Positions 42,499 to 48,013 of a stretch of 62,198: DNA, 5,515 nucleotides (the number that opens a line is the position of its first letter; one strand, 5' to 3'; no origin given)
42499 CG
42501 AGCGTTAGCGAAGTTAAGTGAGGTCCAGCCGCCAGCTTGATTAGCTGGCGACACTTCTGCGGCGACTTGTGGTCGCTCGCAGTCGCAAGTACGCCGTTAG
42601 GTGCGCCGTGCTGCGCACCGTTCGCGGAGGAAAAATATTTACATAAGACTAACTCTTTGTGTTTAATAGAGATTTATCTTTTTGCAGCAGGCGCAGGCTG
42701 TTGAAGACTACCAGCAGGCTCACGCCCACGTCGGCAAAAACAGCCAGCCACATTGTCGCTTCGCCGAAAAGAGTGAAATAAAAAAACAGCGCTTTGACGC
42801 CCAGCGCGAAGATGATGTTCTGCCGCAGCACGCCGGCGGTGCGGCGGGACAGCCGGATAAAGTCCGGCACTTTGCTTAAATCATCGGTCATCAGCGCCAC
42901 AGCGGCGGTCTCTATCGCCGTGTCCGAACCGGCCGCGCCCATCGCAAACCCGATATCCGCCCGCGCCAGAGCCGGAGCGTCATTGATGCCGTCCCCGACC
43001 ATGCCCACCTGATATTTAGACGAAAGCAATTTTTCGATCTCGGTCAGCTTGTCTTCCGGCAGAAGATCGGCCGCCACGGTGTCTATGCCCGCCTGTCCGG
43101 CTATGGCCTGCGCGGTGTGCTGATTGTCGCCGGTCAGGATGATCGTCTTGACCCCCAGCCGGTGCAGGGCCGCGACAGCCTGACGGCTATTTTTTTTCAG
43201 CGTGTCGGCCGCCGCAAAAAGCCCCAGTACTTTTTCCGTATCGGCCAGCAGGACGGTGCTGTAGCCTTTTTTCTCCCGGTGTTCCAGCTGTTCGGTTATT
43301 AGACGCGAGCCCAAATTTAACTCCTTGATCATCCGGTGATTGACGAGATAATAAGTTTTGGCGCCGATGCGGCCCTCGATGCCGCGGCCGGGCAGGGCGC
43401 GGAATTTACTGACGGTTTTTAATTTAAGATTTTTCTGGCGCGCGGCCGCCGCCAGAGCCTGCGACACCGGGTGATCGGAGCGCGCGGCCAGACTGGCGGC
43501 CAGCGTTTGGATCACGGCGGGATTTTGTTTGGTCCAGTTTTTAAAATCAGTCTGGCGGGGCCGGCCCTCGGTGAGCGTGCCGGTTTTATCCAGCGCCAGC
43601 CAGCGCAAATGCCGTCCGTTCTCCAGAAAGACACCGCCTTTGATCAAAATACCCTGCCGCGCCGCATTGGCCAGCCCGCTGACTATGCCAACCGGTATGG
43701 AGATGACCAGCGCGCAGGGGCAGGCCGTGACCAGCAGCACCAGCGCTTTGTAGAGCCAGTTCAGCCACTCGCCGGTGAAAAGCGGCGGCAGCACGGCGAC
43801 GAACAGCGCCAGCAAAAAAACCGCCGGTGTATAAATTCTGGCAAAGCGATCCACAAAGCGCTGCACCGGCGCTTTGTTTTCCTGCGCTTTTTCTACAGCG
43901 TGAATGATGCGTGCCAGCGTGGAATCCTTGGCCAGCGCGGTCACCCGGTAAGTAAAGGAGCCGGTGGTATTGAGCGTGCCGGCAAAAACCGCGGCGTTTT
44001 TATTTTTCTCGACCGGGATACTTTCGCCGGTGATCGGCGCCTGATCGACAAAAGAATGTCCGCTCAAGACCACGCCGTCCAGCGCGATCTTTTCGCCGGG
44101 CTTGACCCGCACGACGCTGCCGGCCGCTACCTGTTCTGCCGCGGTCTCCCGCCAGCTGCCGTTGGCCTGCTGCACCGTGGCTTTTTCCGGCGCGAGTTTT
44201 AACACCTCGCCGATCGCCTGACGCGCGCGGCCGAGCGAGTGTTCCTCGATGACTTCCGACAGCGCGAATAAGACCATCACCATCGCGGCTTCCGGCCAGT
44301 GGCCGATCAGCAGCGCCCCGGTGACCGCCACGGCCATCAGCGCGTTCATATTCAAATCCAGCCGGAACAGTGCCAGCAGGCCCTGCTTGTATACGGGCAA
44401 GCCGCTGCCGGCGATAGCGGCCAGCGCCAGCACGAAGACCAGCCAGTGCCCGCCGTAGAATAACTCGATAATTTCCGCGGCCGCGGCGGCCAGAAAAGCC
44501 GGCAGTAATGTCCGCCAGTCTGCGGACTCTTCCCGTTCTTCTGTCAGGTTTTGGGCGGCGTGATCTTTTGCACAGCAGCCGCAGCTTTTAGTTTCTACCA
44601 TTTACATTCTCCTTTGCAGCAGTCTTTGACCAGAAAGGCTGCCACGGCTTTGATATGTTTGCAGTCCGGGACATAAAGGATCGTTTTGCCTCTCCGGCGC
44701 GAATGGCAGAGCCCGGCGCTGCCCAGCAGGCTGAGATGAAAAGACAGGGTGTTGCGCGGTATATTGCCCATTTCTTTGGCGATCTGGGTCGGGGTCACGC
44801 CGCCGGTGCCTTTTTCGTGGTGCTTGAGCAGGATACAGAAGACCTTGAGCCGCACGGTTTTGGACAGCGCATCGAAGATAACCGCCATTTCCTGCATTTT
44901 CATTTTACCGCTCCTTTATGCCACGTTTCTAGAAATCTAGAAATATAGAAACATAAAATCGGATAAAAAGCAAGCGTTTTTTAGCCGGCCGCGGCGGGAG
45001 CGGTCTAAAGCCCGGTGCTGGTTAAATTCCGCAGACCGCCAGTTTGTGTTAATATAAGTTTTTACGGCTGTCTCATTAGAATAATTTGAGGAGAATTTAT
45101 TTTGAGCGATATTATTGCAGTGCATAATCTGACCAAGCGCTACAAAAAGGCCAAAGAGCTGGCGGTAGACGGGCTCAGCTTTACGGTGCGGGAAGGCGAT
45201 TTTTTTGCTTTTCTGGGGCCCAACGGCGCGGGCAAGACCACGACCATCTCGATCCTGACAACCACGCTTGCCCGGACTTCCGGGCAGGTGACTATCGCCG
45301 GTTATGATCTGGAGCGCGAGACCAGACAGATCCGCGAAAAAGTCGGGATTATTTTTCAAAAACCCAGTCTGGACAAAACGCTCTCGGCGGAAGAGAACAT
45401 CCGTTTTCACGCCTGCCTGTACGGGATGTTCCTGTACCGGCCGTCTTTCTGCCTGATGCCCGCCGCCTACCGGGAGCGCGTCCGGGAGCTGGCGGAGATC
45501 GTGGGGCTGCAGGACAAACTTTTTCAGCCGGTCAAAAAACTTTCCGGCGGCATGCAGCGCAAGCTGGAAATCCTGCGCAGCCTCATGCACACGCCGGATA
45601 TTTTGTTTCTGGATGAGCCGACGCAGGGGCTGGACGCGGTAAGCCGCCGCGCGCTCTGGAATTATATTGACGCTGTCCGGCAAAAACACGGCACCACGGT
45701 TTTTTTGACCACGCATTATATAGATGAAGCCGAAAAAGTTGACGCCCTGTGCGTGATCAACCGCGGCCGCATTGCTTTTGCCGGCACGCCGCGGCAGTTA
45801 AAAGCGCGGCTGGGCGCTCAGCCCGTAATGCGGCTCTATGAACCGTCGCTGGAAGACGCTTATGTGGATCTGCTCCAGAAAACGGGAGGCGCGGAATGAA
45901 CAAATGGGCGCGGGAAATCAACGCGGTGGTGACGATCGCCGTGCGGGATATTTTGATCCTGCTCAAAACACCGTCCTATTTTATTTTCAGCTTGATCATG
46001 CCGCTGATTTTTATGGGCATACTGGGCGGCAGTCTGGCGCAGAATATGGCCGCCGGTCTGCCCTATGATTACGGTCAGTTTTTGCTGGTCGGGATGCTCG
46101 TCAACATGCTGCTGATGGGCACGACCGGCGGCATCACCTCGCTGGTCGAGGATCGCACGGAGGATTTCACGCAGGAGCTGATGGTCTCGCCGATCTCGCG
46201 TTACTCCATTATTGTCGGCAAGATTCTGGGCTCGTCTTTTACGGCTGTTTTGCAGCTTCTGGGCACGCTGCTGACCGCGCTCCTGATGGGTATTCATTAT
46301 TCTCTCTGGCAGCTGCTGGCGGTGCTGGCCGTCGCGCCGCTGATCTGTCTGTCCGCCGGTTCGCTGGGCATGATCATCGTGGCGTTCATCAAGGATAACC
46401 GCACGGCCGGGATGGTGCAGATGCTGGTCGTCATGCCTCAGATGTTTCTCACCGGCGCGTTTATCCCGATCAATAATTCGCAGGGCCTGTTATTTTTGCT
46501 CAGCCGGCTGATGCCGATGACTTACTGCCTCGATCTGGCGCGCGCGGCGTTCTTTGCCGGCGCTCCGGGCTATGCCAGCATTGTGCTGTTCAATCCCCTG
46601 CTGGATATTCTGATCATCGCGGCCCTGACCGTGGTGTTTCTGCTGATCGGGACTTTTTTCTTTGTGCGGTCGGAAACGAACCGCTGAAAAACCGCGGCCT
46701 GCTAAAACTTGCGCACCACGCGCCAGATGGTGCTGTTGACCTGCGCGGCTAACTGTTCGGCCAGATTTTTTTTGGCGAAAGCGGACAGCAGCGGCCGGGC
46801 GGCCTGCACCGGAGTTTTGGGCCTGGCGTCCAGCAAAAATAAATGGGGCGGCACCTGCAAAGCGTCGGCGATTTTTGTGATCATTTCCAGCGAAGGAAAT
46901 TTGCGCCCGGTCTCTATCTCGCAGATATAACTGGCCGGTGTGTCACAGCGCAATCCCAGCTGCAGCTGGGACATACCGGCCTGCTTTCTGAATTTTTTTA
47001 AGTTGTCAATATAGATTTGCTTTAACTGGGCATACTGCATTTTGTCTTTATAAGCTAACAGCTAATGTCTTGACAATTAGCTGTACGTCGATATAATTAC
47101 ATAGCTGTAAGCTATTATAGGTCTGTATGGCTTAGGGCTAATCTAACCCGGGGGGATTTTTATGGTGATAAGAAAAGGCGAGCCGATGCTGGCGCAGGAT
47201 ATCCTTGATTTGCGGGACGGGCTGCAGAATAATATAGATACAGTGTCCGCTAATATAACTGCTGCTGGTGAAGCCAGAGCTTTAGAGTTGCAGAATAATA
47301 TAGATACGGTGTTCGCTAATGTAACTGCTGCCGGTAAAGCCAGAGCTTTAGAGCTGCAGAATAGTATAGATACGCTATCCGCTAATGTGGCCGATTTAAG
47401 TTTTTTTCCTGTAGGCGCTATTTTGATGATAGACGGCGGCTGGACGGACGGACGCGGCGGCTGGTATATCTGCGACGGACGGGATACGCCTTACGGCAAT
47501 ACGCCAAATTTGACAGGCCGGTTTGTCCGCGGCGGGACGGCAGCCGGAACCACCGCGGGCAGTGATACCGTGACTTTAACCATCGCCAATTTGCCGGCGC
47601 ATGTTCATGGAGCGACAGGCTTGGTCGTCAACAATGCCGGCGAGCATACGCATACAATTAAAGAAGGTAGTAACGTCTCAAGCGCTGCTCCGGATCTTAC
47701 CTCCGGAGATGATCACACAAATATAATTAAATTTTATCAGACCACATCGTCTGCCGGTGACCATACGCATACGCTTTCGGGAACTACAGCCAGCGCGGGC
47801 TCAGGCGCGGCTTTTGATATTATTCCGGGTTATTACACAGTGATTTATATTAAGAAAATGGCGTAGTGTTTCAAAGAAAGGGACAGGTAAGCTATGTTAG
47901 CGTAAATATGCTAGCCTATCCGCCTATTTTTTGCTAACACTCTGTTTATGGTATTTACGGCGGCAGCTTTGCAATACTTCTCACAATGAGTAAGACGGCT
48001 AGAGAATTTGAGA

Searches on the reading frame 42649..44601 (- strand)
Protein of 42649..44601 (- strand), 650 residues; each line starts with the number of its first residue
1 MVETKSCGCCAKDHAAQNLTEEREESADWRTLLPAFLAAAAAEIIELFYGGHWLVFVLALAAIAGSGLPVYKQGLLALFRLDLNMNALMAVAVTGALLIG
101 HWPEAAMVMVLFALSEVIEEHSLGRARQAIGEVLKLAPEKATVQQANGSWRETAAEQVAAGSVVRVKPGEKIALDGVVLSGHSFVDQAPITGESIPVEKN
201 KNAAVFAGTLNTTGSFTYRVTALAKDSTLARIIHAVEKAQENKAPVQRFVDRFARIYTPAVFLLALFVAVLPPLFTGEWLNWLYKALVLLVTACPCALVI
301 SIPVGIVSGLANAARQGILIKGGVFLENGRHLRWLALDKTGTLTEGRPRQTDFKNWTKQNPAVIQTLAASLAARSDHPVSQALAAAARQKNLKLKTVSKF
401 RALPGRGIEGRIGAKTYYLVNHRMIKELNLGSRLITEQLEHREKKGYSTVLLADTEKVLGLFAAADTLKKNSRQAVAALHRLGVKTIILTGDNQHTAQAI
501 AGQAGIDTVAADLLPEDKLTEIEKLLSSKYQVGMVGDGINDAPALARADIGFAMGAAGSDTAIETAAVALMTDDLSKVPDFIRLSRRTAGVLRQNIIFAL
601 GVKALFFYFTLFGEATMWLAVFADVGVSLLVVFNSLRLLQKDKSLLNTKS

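Call 11: search_protein_families(library=pfam, proteins=[window:42649-44601:-], max_evalue=0.01)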
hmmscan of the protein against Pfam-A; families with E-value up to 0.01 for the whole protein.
window:42649-44601:- (650 aa): 4 families
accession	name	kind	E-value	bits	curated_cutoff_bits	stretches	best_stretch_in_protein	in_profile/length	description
PF00122.25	E1-E2_ATPase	-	9.8e-56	188.6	28.1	1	135-316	1-181/181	E1-E2 ATPase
PF00702.32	Hydrolase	-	6.2e-32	112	26.4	1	334-549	3-191/191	haloacid dehalogenase-like hydrolase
PF08282.18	Hydrolase_3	-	0.00034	20.9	20.9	0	527-559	201-233/255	haloacid dehalogenase-like hydrolase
PF12710.13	HAD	-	0.0033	18.3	27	0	432-512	50-130/189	haloacid dehalogenase-like hydrolase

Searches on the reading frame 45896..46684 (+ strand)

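Call 11: search_protein_families(library=pfam, proteins=[window:45896-46684:+], max_evalue=0.01)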
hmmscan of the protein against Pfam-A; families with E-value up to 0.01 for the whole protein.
window:45896-46684:+ (263 aa): 3 families
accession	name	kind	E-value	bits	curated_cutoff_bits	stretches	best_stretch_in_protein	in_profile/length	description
PF01061.29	ABC2_membrane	-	4.6e-25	88.8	26.9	1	11-220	3-211/211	ABC-2 type transporter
PF12698.13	ABC2_membrane_3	-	3.3e-16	59.8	31.6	1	59-253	160-346/347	ABC-2 family transporter protein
PF12679.13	ABC2_membrane_2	-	1e-05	25.4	27.2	1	67-259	80-281/283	ABC-2 family transporter protein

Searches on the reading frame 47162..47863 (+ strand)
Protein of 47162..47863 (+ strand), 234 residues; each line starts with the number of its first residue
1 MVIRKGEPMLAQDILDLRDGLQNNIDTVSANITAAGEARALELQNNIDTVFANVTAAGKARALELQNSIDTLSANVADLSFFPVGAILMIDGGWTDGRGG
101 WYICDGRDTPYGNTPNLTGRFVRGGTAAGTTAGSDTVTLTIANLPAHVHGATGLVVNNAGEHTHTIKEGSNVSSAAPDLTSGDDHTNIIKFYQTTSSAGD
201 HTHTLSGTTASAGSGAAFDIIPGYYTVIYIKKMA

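Call 70: search_protein_families(library=pfam, proteins=[window:47162-47863:+], max_evalue=1)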
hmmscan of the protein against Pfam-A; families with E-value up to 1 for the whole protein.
window:47162-47863:+ (234 aa): 2 families
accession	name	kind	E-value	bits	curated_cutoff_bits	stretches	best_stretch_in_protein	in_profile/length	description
PF21939.1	Gp10_C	-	3.2e-06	28.6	27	1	109-228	37-134/139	Baseplate structural protein Gp10, C-terminal domain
PF03335.18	Phage_fiber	-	0.011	16.2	20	2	196-209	1-14/14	Phage tail fibre repeat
